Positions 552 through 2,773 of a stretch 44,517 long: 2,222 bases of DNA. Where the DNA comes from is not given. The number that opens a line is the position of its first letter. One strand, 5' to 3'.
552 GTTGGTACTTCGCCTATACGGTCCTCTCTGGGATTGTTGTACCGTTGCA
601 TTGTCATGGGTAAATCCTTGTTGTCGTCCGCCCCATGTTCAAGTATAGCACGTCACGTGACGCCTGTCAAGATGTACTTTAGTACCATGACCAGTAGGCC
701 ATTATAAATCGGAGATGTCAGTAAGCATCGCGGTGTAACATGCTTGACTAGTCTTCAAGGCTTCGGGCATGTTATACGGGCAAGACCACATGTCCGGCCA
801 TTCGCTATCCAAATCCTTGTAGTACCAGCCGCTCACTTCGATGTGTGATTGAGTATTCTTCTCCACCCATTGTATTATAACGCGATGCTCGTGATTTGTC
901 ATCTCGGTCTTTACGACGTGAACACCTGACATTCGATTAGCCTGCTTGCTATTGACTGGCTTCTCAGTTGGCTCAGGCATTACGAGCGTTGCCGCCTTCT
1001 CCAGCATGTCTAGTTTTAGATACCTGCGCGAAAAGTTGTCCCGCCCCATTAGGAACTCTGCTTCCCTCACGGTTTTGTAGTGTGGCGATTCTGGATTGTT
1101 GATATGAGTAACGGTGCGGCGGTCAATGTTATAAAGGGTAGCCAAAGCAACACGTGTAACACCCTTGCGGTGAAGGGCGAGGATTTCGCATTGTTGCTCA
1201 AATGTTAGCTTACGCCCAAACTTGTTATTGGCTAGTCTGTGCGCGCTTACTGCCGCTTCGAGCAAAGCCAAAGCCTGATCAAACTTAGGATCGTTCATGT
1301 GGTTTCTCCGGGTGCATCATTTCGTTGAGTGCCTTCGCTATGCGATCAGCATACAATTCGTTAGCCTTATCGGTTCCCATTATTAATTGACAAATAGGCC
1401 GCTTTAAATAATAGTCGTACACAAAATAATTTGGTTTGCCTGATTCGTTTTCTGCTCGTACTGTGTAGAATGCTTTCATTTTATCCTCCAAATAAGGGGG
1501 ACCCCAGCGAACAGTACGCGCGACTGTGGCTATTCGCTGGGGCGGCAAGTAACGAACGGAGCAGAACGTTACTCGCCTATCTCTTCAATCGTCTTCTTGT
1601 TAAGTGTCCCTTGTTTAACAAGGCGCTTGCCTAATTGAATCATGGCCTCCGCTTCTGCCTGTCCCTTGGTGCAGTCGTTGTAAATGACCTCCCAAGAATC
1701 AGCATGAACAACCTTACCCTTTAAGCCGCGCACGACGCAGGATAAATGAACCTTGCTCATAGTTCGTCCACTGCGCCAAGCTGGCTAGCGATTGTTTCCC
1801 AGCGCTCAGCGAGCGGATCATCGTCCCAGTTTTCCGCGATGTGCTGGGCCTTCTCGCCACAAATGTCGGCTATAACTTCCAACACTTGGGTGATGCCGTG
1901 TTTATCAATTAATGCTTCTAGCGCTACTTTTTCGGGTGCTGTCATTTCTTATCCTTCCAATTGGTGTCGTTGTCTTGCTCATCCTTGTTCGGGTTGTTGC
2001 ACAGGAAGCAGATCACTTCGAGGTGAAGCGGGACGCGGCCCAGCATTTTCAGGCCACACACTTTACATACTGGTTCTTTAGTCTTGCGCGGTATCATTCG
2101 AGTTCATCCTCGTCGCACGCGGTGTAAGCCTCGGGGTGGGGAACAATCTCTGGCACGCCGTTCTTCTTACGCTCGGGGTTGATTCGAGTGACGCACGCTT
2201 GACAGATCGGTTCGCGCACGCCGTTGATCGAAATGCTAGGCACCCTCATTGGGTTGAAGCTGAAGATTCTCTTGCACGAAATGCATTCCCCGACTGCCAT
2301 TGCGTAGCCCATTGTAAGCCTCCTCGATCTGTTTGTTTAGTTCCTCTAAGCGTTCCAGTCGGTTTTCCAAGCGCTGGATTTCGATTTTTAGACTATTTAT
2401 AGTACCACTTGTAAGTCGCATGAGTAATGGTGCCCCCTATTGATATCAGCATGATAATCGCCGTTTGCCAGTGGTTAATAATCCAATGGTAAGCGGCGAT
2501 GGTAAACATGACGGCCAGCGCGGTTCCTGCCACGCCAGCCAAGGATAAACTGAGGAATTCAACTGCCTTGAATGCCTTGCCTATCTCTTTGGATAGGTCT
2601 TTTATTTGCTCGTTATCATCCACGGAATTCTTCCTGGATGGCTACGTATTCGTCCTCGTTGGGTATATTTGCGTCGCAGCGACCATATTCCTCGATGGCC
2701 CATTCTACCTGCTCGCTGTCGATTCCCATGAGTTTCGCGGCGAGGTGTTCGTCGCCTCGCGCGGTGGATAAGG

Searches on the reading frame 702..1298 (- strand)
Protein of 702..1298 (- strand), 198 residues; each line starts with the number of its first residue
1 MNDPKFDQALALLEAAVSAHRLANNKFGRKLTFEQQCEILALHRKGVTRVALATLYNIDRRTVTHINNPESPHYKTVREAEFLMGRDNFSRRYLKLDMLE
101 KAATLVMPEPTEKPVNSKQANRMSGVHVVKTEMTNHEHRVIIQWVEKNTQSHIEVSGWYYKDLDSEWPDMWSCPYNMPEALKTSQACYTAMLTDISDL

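Call 31: search_protein_families(library=pfam, proteins=[window:702-1298:-], max_evalue=0.05)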
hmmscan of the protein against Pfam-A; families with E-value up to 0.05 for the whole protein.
window:702-1298:- (198 aa): 3 families
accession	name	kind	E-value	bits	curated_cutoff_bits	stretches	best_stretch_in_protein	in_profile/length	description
PF02796.21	HTH_7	-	0.0056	17.2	23.8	1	29-63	2-38/45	Helix-turn-helix domain of resolvase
PF13384.12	HTH_23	-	0.012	15.8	24.6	1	34-65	5-36/50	Homeodomain-like domain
PF13551.12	HTH_29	-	0.044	14.3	28.1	0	37-65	2-31/64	Winged helix-turn helix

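Call 34: search_protein_families(library=phrogs, proteins=[window:702-1298:-], max_evalue=0.05)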
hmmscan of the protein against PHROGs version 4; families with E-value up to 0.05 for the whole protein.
window:702-1298:- (198 aa): 4 families
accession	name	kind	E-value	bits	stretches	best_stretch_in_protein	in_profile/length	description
phrog_1157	-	integration and excision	0.00052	20.3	1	31-75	2-49/422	transposase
phrog_664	-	DNA, RNA and nucleotide metabolism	0.012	16.5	1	18-64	74-118/210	DNA binding protein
phrog_7847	-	unknown function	0.017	15.7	1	31-78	2-50/222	-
phrog_27475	-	unknown function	0.046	13.1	0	31-80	2-52/599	-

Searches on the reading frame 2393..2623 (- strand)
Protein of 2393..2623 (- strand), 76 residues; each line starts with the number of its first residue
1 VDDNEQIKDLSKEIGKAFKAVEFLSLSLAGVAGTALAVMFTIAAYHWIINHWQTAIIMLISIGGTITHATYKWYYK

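Call 108: search_protein_families(library=pfam, proteins=[window:2393-2623:-], max_evalue=0.05)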
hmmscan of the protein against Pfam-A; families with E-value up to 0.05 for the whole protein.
window:2393-2623:- (76 aa): 1 family
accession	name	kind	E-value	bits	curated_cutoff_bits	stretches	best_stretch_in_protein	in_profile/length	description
PF19660.4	DUF6163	-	0.012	15.9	27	1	22-65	52-94/145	Family of unknown function (DUF6163)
